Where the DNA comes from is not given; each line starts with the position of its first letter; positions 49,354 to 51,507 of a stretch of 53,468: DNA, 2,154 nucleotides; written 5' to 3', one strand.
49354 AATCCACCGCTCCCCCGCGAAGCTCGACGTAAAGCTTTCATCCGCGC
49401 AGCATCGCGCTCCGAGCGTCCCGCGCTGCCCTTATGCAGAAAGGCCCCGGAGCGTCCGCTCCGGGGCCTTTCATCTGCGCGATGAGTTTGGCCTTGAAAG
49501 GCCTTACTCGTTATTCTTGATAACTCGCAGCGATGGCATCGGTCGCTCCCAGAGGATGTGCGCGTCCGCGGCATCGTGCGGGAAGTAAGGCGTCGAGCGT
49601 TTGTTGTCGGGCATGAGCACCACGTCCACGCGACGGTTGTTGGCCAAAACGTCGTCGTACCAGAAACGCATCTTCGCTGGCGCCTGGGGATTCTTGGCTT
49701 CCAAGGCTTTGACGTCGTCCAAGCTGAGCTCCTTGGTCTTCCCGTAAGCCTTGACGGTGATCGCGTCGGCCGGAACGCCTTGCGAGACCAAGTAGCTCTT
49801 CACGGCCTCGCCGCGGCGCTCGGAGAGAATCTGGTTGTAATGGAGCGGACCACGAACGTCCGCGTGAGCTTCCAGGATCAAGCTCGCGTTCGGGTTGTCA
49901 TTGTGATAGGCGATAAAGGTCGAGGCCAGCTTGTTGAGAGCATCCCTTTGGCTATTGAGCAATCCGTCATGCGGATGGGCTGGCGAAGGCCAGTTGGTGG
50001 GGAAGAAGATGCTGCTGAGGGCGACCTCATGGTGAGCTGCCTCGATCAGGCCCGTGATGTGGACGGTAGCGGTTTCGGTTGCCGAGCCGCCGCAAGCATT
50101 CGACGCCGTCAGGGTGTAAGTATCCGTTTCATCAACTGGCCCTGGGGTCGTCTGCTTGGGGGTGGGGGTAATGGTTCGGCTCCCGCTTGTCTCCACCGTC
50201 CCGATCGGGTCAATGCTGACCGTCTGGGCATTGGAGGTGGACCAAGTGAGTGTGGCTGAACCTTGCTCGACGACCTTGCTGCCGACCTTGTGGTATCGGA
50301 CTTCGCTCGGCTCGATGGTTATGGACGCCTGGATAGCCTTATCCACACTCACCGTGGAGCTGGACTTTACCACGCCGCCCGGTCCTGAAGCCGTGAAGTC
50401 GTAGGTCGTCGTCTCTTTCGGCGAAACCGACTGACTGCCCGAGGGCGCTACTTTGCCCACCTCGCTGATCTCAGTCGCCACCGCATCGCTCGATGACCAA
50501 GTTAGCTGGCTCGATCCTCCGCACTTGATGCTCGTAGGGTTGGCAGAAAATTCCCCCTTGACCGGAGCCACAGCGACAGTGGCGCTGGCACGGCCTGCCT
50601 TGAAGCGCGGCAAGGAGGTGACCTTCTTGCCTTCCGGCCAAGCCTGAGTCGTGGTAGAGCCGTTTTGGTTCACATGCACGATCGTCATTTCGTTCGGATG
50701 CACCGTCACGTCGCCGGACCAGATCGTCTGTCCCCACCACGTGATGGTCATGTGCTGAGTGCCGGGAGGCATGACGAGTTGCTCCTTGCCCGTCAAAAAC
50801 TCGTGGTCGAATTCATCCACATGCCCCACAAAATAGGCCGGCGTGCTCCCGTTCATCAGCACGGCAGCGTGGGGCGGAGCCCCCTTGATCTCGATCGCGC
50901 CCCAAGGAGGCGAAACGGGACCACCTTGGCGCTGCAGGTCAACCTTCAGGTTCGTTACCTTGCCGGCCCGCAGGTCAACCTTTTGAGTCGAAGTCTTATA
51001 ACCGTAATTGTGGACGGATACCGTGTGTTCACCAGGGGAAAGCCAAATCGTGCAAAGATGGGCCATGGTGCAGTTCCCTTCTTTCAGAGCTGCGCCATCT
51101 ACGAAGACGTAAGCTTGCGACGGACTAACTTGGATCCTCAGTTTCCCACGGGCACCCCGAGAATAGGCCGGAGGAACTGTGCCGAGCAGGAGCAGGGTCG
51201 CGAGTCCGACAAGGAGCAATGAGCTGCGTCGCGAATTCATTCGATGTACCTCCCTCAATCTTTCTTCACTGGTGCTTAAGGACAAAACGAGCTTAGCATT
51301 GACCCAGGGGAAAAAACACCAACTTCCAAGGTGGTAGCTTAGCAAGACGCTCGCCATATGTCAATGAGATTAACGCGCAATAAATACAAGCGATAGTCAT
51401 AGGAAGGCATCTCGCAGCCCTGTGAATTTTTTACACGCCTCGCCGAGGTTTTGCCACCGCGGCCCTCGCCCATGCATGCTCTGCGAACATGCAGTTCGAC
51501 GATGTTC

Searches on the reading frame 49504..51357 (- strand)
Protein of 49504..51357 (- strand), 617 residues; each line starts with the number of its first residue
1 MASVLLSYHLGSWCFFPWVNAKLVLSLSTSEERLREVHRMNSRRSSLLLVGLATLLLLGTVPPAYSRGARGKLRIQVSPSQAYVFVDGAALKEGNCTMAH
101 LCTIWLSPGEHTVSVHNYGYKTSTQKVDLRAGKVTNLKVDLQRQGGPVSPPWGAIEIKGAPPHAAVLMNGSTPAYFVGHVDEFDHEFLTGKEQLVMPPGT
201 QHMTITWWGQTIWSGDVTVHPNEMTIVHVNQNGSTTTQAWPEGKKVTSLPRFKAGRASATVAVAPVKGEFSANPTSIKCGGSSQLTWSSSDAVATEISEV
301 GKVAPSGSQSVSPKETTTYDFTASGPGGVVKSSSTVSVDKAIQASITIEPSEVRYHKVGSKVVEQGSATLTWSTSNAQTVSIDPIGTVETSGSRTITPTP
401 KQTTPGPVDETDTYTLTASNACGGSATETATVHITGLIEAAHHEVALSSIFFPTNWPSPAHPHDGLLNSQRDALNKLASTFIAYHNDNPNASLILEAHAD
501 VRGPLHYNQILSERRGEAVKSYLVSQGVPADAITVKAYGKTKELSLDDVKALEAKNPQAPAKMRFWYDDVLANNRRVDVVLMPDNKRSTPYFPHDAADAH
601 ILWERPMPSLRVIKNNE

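Call 50: search_protein_families(library=pfam, proteins=[window:49504-51357:-], max_evalue=0.00001)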
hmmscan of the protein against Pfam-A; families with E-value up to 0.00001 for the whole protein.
window:49504-51357:- (617 aa): 2 families
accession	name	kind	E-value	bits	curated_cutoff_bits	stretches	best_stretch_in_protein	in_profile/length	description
PF00691.25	OmpA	-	2.1e-13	50.8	27.2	1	466-549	9-90/98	OmpA family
PF08308.17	PEGA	-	1.3e-07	31.9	20.8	1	71-143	2-69/71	PEGA domain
